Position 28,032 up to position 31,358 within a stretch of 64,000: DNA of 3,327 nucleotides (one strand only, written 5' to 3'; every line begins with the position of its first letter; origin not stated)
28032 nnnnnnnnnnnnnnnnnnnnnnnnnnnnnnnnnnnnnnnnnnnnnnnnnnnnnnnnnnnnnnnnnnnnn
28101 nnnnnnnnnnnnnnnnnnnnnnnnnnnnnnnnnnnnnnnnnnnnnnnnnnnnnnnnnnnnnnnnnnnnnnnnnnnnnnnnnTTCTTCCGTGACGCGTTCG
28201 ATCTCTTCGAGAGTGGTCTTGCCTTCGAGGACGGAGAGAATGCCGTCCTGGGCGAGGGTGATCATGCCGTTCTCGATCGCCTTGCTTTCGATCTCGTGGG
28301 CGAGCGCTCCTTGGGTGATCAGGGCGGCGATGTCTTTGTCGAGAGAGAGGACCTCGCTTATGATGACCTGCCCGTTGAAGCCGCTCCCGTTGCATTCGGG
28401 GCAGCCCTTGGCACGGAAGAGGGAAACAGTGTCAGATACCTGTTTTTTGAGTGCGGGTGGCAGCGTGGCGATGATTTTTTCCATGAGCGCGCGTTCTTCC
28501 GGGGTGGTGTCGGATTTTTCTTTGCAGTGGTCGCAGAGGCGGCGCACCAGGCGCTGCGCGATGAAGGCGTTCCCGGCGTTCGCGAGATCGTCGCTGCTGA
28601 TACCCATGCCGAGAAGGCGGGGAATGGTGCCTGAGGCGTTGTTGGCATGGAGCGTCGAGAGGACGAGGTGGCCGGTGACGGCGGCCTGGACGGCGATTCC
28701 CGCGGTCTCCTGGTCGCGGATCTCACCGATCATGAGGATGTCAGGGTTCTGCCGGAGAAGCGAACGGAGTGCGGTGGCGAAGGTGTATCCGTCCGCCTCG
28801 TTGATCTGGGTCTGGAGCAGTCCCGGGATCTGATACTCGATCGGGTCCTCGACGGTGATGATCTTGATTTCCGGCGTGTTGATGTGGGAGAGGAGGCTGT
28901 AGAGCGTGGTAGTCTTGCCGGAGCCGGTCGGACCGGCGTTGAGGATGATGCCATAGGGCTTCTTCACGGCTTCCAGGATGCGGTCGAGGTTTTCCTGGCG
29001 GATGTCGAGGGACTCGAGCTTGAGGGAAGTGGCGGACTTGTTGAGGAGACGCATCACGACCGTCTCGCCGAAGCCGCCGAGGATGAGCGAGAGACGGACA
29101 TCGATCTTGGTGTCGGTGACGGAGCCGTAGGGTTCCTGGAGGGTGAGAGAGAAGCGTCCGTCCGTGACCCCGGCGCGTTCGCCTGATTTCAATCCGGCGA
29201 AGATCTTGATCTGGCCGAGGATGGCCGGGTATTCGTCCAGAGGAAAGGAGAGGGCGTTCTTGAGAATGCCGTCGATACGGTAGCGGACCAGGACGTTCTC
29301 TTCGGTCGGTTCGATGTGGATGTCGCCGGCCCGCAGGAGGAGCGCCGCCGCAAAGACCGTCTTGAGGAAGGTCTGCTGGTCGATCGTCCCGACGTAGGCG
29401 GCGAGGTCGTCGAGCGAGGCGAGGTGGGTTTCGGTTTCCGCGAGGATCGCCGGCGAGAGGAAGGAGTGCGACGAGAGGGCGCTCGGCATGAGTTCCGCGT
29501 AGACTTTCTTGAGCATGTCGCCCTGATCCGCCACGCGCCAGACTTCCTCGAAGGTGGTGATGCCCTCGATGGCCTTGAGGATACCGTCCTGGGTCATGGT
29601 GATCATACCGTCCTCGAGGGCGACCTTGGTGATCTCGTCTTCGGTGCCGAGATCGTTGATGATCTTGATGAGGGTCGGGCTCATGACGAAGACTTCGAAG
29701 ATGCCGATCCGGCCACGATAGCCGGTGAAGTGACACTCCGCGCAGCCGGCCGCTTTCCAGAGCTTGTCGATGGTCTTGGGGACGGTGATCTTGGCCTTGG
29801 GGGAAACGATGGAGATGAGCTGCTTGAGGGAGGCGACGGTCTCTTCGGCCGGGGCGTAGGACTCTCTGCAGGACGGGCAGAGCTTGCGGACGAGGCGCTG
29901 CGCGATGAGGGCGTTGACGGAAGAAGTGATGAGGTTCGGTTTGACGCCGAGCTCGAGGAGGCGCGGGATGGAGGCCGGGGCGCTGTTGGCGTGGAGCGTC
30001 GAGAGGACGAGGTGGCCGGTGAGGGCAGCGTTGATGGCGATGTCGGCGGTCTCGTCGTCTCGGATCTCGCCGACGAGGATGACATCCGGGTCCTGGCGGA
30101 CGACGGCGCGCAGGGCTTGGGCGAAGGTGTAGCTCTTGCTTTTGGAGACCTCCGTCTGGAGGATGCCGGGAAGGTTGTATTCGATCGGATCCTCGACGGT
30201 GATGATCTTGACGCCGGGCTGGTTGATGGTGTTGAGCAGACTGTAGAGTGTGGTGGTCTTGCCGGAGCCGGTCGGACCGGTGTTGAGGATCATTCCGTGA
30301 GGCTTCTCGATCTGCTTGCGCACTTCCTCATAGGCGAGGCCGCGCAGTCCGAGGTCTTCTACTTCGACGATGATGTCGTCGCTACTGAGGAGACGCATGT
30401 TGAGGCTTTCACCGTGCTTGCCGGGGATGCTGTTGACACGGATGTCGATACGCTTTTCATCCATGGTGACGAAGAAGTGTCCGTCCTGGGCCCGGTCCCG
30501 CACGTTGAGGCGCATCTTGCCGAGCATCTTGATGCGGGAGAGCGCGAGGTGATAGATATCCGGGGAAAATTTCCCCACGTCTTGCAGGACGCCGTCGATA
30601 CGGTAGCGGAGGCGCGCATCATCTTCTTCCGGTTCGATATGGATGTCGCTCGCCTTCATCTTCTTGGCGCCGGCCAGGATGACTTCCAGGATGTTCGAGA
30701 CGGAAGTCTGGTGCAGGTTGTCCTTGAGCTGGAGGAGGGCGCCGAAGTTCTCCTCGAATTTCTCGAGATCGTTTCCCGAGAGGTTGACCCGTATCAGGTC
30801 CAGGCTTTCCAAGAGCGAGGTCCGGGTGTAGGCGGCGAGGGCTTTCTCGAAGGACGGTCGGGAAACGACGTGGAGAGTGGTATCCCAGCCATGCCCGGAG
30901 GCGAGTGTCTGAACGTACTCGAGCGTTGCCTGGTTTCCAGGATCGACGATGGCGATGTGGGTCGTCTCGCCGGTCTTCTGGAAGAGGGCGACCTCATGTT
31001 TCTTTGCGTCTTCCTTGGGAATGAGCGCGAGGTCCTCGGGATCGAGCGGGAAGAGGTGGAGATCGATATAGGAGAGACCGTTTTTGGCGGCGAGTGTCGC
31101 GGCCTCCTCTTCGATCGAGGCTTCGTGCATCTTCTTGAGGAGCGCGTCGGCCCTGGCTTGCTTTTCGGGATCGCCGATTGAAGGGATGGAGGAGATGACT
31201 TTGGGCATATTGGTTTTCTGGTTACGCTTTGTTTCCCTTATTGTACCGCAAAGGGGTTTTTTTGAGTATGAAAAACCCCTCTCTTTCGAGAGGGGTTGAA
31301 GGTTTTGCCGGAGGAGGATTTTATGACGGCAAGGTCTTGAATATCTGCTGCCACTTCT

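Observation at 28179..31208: Tandem-fused double PilB/GspE secretion ATPase in a single 1009-aa polypeptide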

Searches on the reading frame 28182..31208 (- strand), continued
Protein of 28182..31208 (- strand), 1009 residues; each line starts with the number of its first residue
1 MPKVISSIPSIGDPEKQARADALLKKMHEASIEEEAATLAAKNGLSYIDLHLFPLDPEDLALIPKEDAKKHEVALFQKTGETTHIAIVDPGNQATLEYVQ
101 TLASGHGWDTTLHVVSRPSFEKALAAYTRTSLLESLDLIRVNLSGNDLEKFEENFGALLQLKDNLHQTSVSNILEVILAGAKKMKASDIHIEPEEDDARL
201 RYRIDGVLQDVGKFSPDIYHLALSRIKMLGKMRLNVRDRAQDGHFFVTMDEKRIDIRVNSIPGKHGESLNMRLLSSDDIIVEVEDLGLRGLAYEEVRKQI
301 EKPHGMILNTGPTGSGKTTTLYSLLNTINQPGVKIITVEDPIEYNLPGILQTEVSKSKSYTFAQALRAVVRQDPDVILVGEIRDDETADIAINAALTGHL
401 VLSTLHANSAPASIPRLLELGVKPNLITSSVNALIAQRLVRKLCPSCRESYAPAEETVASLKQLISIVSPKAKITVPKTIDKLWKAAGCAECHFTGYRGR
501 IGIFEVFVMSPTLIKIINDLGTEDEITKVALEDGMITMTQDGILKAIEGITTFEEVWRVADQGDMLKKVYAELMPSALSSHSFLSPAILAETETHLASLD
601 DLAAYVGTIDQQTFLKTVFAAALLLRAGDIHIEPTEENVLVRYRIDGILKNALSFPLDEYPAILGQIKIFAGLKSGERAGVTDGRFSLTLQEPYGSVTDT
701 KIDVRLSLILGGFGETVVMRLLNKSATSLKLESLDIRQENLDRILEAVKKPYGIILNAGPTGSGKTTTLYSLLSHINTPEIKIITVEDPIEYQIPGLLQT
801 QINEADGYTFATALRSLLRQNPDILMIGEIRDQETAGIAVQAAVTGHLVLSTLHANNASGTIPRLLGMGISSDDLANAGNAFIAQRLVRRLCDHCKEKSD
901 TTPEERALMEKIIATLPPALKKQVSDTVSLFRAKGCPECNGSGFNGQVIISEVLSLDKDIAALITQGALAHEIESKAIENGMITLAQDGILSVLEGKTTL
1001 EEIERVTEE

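Call 89: find_encoding_contigs(protein=P0125, flank=8000, max_places=1)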
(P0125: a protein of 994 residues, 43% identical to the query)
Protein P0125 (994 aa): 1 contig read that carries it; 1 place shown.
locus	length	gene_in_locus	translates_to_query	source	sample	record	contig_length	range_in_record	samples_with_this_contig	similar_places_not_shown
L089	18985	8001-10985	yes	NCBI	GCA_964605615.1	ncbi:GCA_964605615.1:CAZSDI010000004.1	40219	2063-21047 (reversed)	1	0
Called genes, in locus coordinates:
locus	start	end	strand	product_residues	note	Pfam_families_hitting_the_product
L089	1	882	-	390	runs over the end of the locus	-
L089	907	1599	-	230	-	-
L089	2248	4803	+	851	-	PF20720:nSTAND3 (faint), PF17871:AAA_lid_9, PF00004:AAA, PF07724:AAA_2, PF07728:AAA_5, PF10431:ClpB_D2-small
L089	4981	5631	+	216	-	PF07690:MFS_1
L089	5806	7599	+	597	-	PF14716:HHH_8, PF14520:HHH_5 (weak), PF14792:DNA_pol_B_palm (weak), PF14791:DNA_pol_B_thumb, PF02811:PHP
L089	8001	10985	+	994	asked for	PF00437:T2SSE, PF25199:nSTAND_NTPase5 (faint), PF00004:AAA (faint), PF13173:AAA_14 (faint), PF13401:AAA_22 (faint), PF13604:AAA_30 (faint), PF20720:nSTAND3 (faint), PF00437:T2SSE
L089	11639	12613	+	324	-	PF05496:RuvB_N, PF00004:AAA, PF07728:AAA_5 (weak), PF17864:AAA_lid_4, PF05491:WHD_RuvB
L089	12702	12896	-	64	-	-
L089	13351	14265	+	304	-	PF02899:Phage_int_SAM_1, PF13102:Phage_int_SAM_5, PF13495:Phage_int_SAM_4, PF00589:Phage_integrase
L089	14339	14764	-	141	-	-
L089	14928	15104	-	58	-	-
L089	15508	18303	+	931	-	PF00133:tRNA-synt_1, PF01406:tRNA-synt_1e (faint), PF09334:tRNA-synt_1g, PF13603:tRNA-synt_1_2, PF00133:tRNA-synt_1, PF08264:Anticodon_1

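Call 101: find_encoding_contigs(protein=P0139, flank=7000, max_places=2)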
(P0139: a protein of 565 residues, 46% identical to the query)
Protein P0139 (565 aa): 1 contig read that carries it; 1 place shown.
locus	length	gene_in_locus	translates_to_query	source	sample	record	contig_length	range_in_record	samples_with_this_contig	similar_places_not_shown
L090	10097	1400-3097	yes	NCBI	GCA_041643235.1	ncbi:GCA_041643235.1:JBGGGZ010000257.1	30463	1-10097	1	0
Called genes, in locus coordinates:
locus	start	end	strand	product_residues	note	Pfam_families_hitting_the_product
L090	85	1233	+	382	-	PF01368:DHH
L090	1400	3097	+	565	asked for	PF05157:MshEN (weak), PF00437:T2SSE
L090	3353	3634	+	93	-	-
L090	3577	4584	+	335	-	PF05496:RuvB_N, PF07728:AAA_5 (faint), PF00004:AAA, PF17864:AAA_lid_4, PF05491:WHD_RuvB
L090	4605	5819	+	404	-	PF18895:T4SS_pilin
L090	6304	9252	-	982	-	PF00912:Transgly, PF00905:Transpeptidase, PF17957:Big_7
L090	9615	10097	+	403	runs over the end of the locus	PF00579:tRNA-synt_1b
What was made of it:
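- A single-module orthologue sits in the same DHH-X-ruvB locus (L090, call 101).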

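Call 102: find_encoding_contigs(protein=P0154, flank=7000, max_places=2)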
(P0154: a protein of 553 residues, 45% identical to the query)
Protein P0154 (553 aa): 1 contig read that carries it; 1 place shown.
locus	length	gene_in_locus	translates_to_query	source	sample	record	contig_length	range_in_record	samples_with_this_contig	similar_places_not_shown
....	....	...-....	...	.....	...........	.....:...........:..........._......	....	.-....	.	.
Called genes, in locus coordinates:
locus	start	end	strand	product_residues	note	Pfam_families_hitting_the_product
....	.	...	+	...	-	?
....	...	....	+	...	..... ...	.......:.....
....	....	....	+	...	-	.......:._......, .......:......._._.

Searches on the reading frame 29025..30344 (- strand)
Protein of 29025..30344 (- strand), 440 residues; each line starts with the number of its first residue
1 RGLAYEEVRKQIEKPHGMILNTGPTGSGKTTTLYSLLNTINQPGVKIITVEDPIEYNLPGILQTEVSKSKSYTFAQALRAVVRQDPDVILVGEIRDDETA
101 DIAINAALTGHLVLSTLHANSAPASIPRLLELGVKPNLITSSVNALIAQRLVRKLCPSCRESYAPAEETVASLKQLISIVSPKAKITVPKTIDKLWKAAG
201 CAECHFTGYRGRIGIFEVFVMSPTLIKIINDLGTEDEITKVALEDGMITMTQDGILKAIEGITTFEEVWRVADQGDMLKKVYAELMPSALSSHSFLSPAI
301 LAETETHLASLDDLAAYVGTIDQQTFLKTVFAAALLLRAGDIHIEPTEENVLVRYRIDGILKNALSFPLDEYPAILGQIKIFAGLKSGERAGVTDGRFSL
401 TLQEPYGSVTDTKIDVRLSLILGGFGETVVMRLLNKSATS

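Call 100: predict_structure(alignment_id=A6)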
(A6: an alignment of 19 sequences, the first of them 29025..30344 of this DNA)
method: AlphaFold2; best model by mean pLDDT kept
length: 440 residues; sequences in the alignment: 19
mean_pLDDT: 84.7   pTM: 0.64
mean pLDDT of the five models: 84.7, 83.6, 83.4, 82.5, 80.1
residues with pLDDT >= 90: 181; 70-90: 215; 50-70: 34; < 50: 10
segments of 3 or more residues with pLDDT < 50: 287-292, 437-440
pLDDT, mean of each block of 10 residues (from residue 1): 93 94 90 90 88 82 80 83 87 87 92 93 93 94 95 95 86 76 77 91 94 94 92 88 87 93 91 70 54 69 89 86 81 90 91 90 88 80 67 71 78 81 81 59
secondary structure, 60 per line:
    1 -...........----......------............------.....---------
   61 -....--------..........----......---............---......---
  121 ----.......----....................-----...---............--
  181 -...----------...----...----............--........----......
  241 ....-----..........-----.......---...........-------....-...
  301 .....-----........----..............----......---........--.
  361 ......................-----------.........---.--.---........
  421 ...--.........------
elements in order: H2-12 E17-22 H29-40 E47-51 E62-65 H74-83 E88-93 H97-108 E112-117 H125-131 H136-142 E143-155 E161-163 H167-178 E195-197 E209-220 H223-230 H235-244 H250-259 H265-271 H275-285 E293-296 H298-305 H311-318 H323-336 E341-346 E350-357 E360-368 H369-382 E394-402 E413-423 E426-434
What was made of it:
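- Tried and rejected: AF2 on the sub-construct gave pTM 0.64 with a hinge at aa 575-580 (call 100).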
